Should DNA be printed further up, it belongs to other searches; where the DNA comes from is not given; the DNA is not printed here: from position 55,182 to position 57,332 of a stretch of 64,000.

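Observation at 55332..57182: Candidate choline-sensing trigger enzyme: DNA-binding domain + likely inactive cytidylyltransferase + active choline kinase in one polypeptide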

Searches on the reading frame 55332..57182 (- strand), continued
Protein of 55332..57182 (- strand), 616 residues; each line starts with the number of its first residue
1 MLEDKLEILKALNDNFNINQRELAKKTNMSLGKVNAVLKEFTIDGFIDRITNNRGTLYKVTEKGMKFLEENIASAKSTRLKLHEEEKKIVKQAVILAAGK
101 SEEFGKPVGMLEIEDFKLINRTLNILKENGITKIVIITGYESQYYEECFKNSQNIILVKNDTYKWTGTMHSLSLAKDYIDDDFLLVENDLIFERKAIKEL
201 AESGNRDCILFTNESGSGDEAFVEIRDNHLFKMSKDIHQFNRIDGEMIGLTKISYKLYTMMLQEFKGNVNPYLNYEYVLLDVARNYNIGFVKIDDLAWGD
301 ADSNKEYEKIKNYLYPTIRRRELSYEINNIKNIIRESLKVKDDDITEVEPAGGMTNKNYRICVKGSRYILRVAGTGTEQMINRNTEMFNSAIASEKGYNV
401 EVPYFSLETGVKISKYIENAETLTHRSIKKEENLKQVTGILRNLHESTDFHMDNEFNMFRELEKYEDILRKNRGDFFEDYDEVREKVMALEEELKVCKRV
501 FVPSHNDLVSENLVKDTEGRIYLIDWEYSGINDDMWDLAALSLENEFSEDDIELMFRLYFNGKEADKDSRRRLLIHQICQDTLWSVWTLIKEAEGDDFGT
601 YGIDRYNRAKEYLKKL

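Call 40: search_protein_families(library=pfam, proteins=[P0225, P0253, P0258, P0166, P0198, P0149, P0133, P0157, P0229, P0132], max_evalue=0.001)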
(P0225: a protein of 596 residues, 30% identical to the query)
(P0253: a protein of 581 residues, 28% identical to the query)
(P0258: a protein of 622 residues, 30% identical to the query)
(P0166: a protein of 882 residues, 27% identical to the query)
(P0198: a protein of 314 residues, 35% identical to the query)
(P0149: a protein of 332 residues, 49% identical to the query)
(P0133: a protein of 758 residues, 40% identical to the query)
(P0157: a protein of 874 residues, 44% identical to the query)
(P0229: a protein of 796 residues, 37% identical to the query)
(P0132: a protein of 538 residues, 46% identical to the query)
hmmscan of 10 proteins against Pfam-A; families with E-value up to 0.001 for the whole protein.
P0225 (596 aa): 9 families
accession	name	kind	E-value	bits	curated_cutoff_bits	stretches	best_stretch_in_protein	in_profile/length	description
PF01633.27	Choline_kinase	-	4.1e-18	66.2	29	1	323-514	3-204/300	Choline/ethanolamine kinase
PF01636.29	APH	-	8e-16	59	23.2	1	323-534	4-228/239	Phosphotransferase enzyme family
PF12804.13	NTP_transf_3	-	1.6e-12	48.4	27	1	73-169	1-90/160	MobA-like NTP transferase domain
PF00483.29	NTP_transferase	-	3.1e-12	47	21.2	1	73-177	2-115/245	Nucleotidyl transferase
PF13412.12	HTH_24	-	1.8e-08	34.3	21.9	1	9-48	8-47/48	Winged helix-turn-helix DNA-binding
PF02958.26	EcKL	-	7.3e-08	32.5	22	1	470-533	212-283/294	Ecdysteroid kinase-like family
PF07914.17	DUF1679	-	5e-06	26.1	24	1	433-523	232-322/414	Uncharacterized oxidoreductase dhs-27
PF12802.13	MarR_2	-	9.4e-05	22.9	27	1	5-48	6-50/61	MarR family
PF03881.20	Fructosamin_kin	-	0.00053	19.8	22.4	0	426-521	147-235/288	Fructosamine kinase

P0253 (581 aa): 6 families
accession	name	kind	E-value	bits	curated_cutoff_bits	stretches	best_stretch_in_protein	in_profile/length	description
PF01633.27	Choline_kinase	-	1e-15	58.3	29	1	315-525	1-227/300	Choline/ethanolamine kinase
PF12804.13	NTP_transf_3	-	1.4e-11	45.3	27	1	67-167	1-96/160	MobA-like NTP transferase domain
PF01636.29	APH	-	5.7e-09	36.5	23.2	1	319-510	6-219/239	Phosphotransferase enzyme family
PF00483.29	NTP_transferase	-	1.6e-08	34.9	21.2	1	67-171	2-115/245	Nucleotidyl transferase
PF24409.1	wHTH-PRTase_assc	-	3.5e-06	27.4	27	1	11-62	6-58/83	wHTH-PRTase associated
PF13412.12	HTH_24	-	1.7e-05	24.8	21.9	1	7-46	8-47/48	Winged helix-turn-helix DNA-binding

P0258 (622 aa): 8 families
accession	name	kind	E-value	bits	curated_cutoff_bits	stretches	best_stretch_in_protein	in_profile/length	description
PF00483.29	NTP_transferase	-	2.9e-14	53.7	21.2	1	72-180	2-117/245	Nucleotidyl transferase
PF01636.29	APH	-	2e-11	44.5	23.2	1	353-554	5-222/239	Phosphotransferase enzyme family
PF12804.13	NTP_transf_3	-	3.6e-11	43.9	27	1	72-173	1-95/160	MobA-like NTP transferase domain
PF01633.27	Choline_kinase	-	4.1e-11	43.2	29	1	351-551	2-216/300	Choline/ethanolamine kinase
PF13412.12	HTH_24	-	1.1e-06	28.5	21.9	1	12-47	13-48/48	Winged helix-turn-helix DNA-binding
PF25213.1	HVO_A0261_N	-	0.00011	22.5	35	1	12-67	20-74/86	HVO_A0261 N-terminal domain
PF24409.1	wHTH-PRTase_assc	-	0.00018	21.9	27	1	19-68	14-59/83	wHTH-PRTase associated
PF12802.13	MarR_2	-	0.00074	20.1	27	0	10-49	13-55/61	MarR family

P0166 (882 aa): 10 families
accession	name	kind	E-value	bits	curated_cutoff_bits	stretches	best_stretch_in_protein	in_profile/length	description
PF01633.27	Choline_kinase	-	5.2e-35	121.7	29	2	619-844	1-241/300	Choline/ethanolamine kinase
PF01636.29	APH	-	1.1e-28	101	23.2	2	397-518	92-218/239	Phosphotransferase enzyme family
PF12804.13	NTP_transf_3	-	7.9e-11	42.8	27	1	70-169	1-95/160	MobA-like NTP transferase domain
PF13412.12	HTH_24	-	1.3e-08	34.7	21.9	1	6-48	5-47/48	Winged helix-turn-helix DNA-binding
PF00483.29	NTP_transferase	-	4.3e-07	30.2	21.2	1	70-136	2-71/245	Nucleotidyl transferase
PF24409.1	wHTH-PRTase_assc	-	3.2e-06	27.5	27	1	13-67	6-60/83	wHTH-PRTase associated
PF00069.31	Pkinase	-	4.7e-06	26.6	31.7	0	748-796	98-145/263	Protein kinase domain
PF07914.17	DUF1679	-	8e-06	25.4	24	0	467-516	268-322/414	Uncharacterized oxidoreductase dhs-27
PF03881.20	Fructosamin_kin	-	0.00047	19.9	22.4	0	443-506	164-226/288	Fructosamine kinase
PF01163.29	RIO1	-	0.0006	19.9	22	0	454-492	111-148/187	RIO domain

P0198 (314 aa): 5 families
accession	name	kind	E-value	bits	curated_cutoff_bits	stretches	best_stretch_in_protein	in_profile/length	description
PF13412.12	HTH_24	-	1.1e-09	38.2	21.9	1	2-47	2-47/48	Winged helix-turn-helix DNA-binding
PF00483.29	NTP_transferase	-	3.2e-09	37.2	21.2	1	76-188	1-118/245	Nucleotidyl transferase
PF12804.13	NTP_transf_3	-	5.6e-08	33.6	27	1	77-175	1-91/160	MobA-like NTP transferase domain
PF01128.25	IspD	-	0.00011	22.5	27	1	77-145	3-68/221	2-C-methyl-D-erythritol 4-phosphate cytidylyltransferase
PF01047.28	MarR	-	0.00062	20.1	24.6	0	5-51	5-51/59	MarR family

P0149 (332 aa): 3 families
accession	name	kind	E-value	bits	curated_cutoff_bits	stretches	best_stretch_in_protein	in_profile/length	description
PF13412.12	HTH_24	-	2.3e-09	37.1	21.9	1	6-47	6-47/48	Winged helix-turn-helix DNA-binding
PF12804.13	NTP_transf_3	-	5e-09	37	27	1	94-203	1-109/160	MobA-like NTP transferase domain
PF01047.28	MarR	-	0.00089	19.5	24.6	0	5-49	5-49/59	MarR family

P0133 (758 aa): 5 families
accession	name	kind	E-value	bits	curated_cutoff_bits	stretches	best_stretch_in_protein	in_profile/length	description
PF12804.13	NTP_transf_3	-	1.8e-23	83.9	27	2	238-390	1-128/160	MobA-like NTP transferase domain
PF01633.27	Choline_kinase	-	1.2e-20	74.5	29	1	494-745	5-297/300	Choline/ethanolamine kinase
PF00483.29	NTP_transferase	-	6.5e-17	62.4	21.2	1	3-106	2-113/245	Nucleotidyl transferase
PF01636.29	APH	-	3.6e-11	43.7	23.2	1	495-702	7-229/239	Phosphotransferase enzyme family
PF01128.25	IspD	-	4.3e-08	33.6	27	0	2-62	2-61/221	2-C-methyl-D-erythritol 4-phosphate cytidylyltransferase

P0157 (874 aa): 3 families
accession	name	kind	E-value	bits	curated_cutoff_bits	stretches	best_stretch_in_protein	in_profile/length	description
PF00528.27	BPD_transp_1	-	1.5e-20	74.1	26.4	2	79-273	3-180/184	Binding-protein-dependent transport system inner membrane component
PF12804.13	NTP_transf_3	-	2.6e-06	28.2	27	1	649-763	1-115/160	MobA-like NTP transferase domain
PF13412.12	HTH_24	-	5.4e-06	26.3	21.9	1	563-603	7-47/48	Winged helix-turn-helix DNA-binding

P0229 (796 aa): 4 families
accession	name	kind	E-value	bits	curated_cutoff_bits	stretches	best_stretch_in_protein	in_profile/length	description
PF01943.22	Polysacc_synt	-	3.4e-25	89.4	28.2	1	5-272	1-273/274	Polysaccharide biosynthesis protein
PF13440.11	Polysacc_synt_3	-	1.6e-12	47.8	23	1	32-322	4-291/293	Polysaccharide biosynthesis protein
PF03023.19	MurJ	-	7.4e-06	25.3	27.4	1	193-441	179-436/451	Lipid II flippase MurJ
PF13412.12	HTH_24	-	7.6e-05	22.6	21.9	1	496-530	1-35/48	Winged helix-turn-helix DNA-binding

P0132 (538 aa): 3 families
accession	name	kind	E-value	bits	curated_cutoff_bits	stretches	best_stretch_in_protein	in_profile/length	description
PF01633.27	Choline_kinase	-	2.5e-14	53.7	29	1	264-469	5-220/300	Choline/ethanolamine kinase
PF12804.13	NTP_transf_3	-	4.3e-08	33.9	27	1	7-130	1-126/160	MobA-like NTP transferase domain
PF01636.29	APH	-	8.2e-07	29.5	23.2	1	265-454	7-210/239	Phosphotransferase enzyme family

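Call 49: find_encoding_contigs(protein=P0253, flank=4000, max_places=4)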
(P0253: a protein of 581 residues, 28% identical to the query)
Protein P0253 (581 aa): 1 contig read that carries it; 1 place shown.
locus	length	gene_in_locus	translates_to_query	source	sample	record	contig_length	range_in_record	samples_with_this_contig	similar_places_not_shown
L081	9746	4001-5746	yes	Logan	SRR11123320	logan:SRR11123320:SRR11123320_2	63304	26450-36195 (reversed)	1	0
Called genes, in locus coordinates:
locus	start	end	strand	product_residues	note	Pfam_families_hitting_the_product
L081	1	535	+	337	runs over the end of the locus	PF01073:3Beta_HSD, PF01370:Epimerase, PF02719:Polysacc_synt_2, PF05368:NmrA, PF07993:NAD_binding_4, PF13460:NAD_binding_10, PF16363:GDP_Man_Dehyd, PF08485:Polysacc_syn_2C, +2 more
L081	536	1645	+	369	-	PF01370:Epimerase, PF04321:RmlD_sub_bind (faint), PF07993:NAD_binding_4 (faint), PF02719:Polysacc_synt_2 (weak), PF14667:Polysacc_synt_C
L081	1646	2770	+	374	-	PF02350:Epimerase_2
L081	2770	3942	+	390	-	PF13439:Glyco_transf_4, PF00534:Glycos_transf_1, PF13692:Glyco_trans_1_4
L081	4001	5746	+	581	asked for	PF24409:wHTH-PRTase_assc (weak), PF00483:NTP_transferase, PF12804:NTP_transf_3, PF01633:Choline_kinase, PF01636:APH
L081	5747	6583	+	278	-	PF04991:LicD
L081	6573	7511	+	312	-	PF00892:EamA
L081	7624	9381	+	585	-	PF00483:NTP_transferase (weak), PF12804:NTP_transf_3, PF01633:Choline_kinase, PF01636:APH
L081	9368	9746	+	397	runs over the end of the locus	PF04346:EutH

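Call 50: find_encoding_contigs(protein=P0149, flank=4000, max_places=4)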
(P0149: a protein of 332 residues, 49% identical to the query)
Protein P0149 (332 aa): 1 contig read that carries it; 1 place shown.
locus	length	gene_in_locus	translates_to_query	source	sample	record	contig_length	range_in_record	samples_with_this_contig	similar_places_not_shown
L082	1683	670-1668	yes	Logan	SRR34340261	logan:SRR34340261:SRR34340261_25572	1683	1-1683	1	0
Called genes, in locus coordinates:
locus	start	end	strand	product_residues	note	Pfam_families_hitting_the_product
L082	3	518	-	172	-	?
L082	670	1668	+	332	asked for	PF13412:HTH_24, PF12804:NTP_transf_3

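Call 53: find_encoding_contigs(protein=P0132, flank=4000, max_places=3)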
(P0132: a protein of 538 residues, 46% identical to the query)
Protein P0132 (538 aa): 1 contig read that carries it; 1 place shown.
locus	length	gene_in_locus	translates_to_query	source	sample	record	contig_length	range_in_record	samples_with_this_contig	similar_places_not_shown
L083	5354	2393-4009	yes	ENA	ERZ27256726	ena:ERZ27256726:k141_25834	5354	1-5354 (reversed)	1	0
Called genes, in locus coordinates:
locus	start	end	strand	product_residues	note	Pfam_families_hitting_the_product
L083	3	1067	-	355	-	?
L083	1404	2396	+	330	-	PF01047:MarR, PF13412:HTH_24, PF12804:NTP_transf_3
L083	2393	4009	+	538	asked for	PF12804:NTP_transf_3, PF01633:Choline_kinase, PF01636:APH (weak)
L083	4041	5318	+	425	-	PF04346:EutH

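Call 54: find_encoding_contigs(protein=P0138, flank=4000, max_places=3)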
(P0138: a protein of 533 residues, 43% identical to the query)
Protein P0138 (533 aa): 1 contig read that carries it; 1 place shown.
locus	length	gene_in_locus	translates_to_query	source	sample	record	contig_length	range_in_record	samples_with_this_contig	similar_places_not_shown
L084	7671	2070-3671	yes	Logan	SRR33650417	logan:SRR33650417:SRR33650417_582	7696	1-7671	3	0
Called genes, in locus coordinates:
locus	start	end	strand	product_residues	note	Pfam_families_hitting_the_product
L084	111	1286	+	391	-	PF01266:DAO (weak), PF13450:NAD_binding_8, PF03275:GLF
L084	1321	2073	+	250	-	-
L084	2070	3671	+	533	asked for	PF01633:Choline_kinase, PF01636:APH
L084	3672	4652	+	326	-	PF00892:EamA, PF03151:TPT (faint), PF00892:EamA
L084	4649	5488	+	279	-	PF00483:NTP_transferase (weak), PF12804:NTP_transf_3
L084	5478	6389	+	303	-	PF04991:LicD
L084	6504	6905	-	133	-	PF01609:DDE_Tnp_1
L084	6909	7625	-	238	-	PF14294:DUF4372, PF01609:DDE_Tnp_1, PF13612:DDE_Tnp_1_3 (weak)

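Call 55: find_encoding_contigs(protein=P0148, flank=4000, max_places=3)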
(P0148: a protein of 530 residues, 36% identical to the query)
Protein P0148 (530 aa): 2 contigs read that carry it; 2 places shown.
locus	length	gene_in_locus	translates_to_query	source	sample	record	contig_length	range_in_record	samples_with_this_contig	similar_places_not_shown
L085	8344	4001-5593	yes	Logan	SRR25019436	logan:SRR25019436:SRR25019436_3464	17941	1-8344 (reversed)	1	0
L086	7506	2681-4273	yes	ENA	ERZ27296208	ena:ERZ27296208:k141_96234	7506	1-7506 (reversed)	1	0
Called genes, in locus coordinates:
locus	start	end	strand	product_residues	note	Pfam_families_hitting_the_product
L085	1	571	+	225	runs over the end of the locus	PF02348:CTP_transf_3, PF12804:NTP_transf_3 (weak)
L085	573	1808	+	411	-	PF27117:FliB_C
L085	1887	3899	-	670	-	PF00884:Sulfatase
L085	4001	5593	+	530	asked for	PF12804:NTP_transf_3 (weak), PF01633:Choline_kinase, PF01636:APH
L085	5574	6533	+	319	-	PF00892:EamA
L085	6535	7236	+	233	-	PF12804:NTP_transf_3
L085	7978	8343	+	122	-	?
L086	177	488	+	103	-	PF27117:FliB_C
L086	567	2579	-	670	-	PF00884:Sulfatase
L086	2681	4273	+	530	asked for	PF12804:NTP_transf_3 (weak), PF01633:Choline_kinase, PF01636:APH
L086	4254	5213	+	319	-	PF00892:EamA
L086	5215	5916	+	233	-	PF00483:NTP_transferase (faint), PF12804:NTP_transf_3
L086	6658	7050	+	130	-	PF03646:FlaG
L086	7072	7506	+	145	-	?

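Call 57: predict_structure(alignment_id=A1)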
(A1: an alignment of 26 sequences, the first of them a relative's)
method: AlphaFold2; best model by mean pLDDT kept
length: 616 residues; sequences in the alignment: 26
mean_pLDDT: 90.2   pTM: 0.71
mean pLDDT of the five models: 90.2, 89.4, 89.3, 87.6, 87.2
residues with pLDDT >= 90: 402; 70-90: 200; 50-70: 14; < 50: 0
segments of 3 or more residues with pLDDT < 50: none
pLDDT, mean of each block of 10 residues (from residue 1): 77 81 86 89 89 81 78 65 76 93 87 89 91 94 90 88 89 95 94 94 91 79 88 88 91 94 89 92 87 91 90 93 91 94 94 86 95 86 93 94 93 92 94 97 93 92 95 89 97 93 94 93 94 97 96 97 93 98 95 82 96 95
secondary structure, 60 per line:
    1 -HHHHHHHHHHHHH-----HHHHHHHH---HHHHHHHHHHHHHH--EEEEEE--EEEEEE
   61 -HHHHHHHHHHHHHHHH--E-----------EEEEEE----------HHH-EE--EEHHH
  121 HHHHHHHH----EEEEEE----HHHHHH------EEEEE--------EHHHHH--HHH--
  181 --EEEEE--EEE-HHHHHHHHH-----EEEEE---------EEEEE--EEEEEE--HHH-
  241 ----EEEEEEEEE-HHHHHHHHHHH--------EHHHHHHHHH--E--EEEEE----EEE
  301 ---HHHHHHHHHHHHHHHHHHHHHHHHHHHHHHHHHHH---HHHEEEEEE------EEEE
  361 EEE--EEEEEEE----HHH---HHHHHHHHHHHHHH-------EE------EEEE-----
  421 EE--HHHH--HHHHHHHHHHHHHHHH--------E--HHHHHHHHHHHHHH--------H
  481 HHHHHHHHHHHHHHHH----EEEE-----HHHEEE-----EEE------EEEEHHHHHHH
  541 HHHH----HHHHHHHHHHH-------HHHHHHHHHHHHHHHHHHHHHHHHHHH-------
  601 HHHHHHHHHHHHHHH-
elements in order: H2-14 H20-27 H31-44 E47-52 E55-60 H62-77 E92-97 H118-128 E133-138 H143-148 E155-159 H169-173 E183-187 E190-192 H194-202 E208-212 E222-226 E229-234 E245-253 H255-265 H275-283 E289-293 E298-300 H304-338 E345-350 E357-363 E366-372 H383-396 E412-415 H425-428 H431-446 H458-471 H480-496 E501-504 E513-515 E521-523 E530-533 H534-544 H549-559 H567-593 H601-615

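Call 60: fold_search(model_id=the predicted structure, library=pdb)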
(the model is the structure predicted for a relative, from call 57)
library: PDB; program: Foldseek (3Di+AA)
matches with E <= 10: 1856; with E <= 0.001: 722
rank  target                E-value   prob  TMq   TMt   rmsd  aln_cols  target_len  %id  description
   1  4r7b_B                1.1e-25  1.00  0.42  0.89   2.6       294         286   37  Crystal structure of pneumococcal LicA in complex with choline (released 2015-08-12)
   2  4r77_B                1.4e-24  1.00  0.42  0.90   2.7       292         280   38  Crystal structure of choline kinase LicA from Streptococcus pneumoniae (released 2015-08-12)
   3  4r77_A                1.5e-24  1.00  0.42  0.90   2.7       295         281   37  Crystal structure of choline kinase LicA from Streptococcus pneumoniae (released 2015-08-12)
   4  4r78                  1.3e-23  1.00  0.42  0.88   2.7       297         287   37  Crystal structure of LicA in complex with AMP (released 2015-08-12)
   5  3dxq_A                6.6e-20  1.00  0.39  0.78   2.7       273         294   30  Crystal structure of choline/ethanolamine kinase family protein (NP_106042.1) from MESORHIZOBIUM LOTI at 2.55 A resolu (released 2008-08-05)
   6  6pd2_C                1.1e-19  1.00  0.37  0.37   1.9       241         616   32  PntC-AEPT: fusion protein of phosphonate-specific cytidylyltransferase and 2-aminoethylphosphonate (AEP) transaminase  (released 2019-08-07)
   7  6pd1_B                7.6e-19  1.00  0.36  0.37   1.8       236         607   32  PntC-AEPT: fusion protein of phosphonate-specific cytidylyltransferase and 2-aminoethylphosphonate (AEP) transaminase  (released 2019-08-07)
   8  6pd1_D                7.6e-19  1.00  0.36  0.37   1.9       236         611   32  PntC-AEPT: fusion protein of phosphonate-specific cytidylyltransferase and 2-aminoethylphosphonate (AEP) transaminase  (released 2019-08-07)
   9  6pd1_A                8.9e-19  1.00  0.36  0.37   1.8       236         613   32  PntC-AEPT: fusion protein of phosphonate-specific cytidylyltransferase and 2-aminoethylphosphonate (AEP) transaminase  (released 2019-08-07)
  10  6pd1_C                1.1e-18  1.00  0.36  0.36   1.8       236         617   32  PntC-AEPT: fusion protein of phosphonate-specific cytidylyltransferase and 2-aminoethylphosphonate (AEP) transaminase  (released 2019-08-07)
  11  6pd2_A                2.1e-18  1.00  0.36  0.36   2.1       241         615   32  PntC-AEPT: fusion protein of phosphonate-specific cytidylyltransferase and 2-aminoethylphosphonate (AEP) transaminase  (released 2019-08-07)
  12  3dxq_B                3.3e-18  1.00  0.38  0.77   2.8       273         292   30  Crystal structure of choline/ethanolamine kinase family protein (NP_106042.1) from MESORHIZOBIUM LOTI at 2.55 A resolu (released 2008-08-05)
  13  6pd2_D                3.5e-18  1.00  0.36  0.37   1.9       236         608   32  PntC-AEPT: fusion protein of phosphonate-specific cytidylyltransferase and 2-aminoethylphosphonate (AEP) transaminase  (released 2019-08-07)
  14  2qg7_E                8.8e-16  1.00  0.41  0.66   3.7       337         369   19  Plasmodium vivax ethanolamine kinase Pv091845 (released 2007-07-24)
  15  2qg7_D                3.2e-15  1.00  0.41  0.68   8.4       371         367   20  Plasmodium vivax ethanolamine kinase Pv091845 (released 2007-07-24)
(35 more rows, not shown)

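Call 67: find_encoding_contigs(protein=P0225, flank=3000, max_places=2)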
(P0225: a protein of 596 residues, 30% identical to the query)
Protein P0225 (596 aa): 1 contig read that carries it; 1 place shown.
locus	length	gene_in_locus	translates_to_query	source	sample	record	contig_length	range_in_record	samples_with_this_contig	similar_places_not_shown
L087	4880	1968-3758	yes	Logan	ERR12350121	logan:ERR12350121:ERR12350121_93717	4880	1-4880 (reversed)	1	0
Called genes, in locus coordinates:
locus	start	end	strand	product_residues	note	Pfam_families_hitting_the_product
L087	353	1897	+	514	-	PF02028:BCCT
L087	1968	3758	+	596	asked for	PF13412:HTH_24, PF00483:NTP_transferase, PF12804:NTP_transf_3, PF01633:Choline_kinase, PF01636:APH, PF07914:DUF1679 (weak), PF02958:EcKL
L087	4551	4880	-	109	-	?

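Call 68: find_encoding_contigs(protein=P0258, flank=3000, max_places=2)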
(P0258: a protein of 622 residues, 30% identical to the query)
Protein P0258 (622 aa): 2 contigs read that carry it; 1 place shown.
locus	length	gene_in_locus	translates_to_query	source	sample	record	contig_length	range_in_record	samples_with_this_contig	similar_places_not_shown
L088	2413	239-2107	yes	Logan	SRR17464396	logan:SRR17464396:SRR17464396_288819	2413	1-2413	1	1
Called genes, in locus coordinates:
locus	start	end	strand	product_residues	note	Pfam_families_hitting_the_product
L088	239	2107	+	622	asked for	PF13412:HTH_24 (weak), PF00483:NTP_transferase, PF12804:NTP_transf_3, PF01633:Choline_kinase, PF01636:APH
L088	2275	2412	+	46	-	?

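Call 69: find_encoding_contigs(protein=P0170, flank=3000, max_places=2)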
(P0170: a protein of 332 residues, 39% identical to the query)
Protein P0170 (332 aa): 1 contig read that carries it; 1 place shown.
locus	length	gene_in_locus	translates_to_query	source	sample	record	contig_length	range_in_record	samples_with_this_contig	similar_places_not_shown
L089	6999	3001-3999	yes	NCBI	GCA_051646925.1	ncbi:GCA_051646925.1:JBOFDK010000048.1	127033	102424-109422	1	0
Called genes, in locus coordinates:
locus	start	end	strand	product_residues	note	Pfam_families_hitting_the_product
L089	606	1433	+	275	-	PF04991:LicD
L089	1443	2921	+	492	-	PF01943:Polysacc_synt, PF03023:MurJ (weak), PF01554:MatE (weak)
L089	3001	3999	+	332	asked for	PF24409:wHTH-PRTase_assc (weak), PF12804:NTP_transf_3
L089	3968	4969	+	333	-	PF01547:SBP_bac_1, PF13416:SBP_bac_8, PF13343:SBP_bac_6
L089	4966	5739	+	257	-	PF02463:SMC_N (faint), PF00005:ABC_tran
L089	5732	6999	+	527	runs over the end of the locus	PF00528:BPD_transp_1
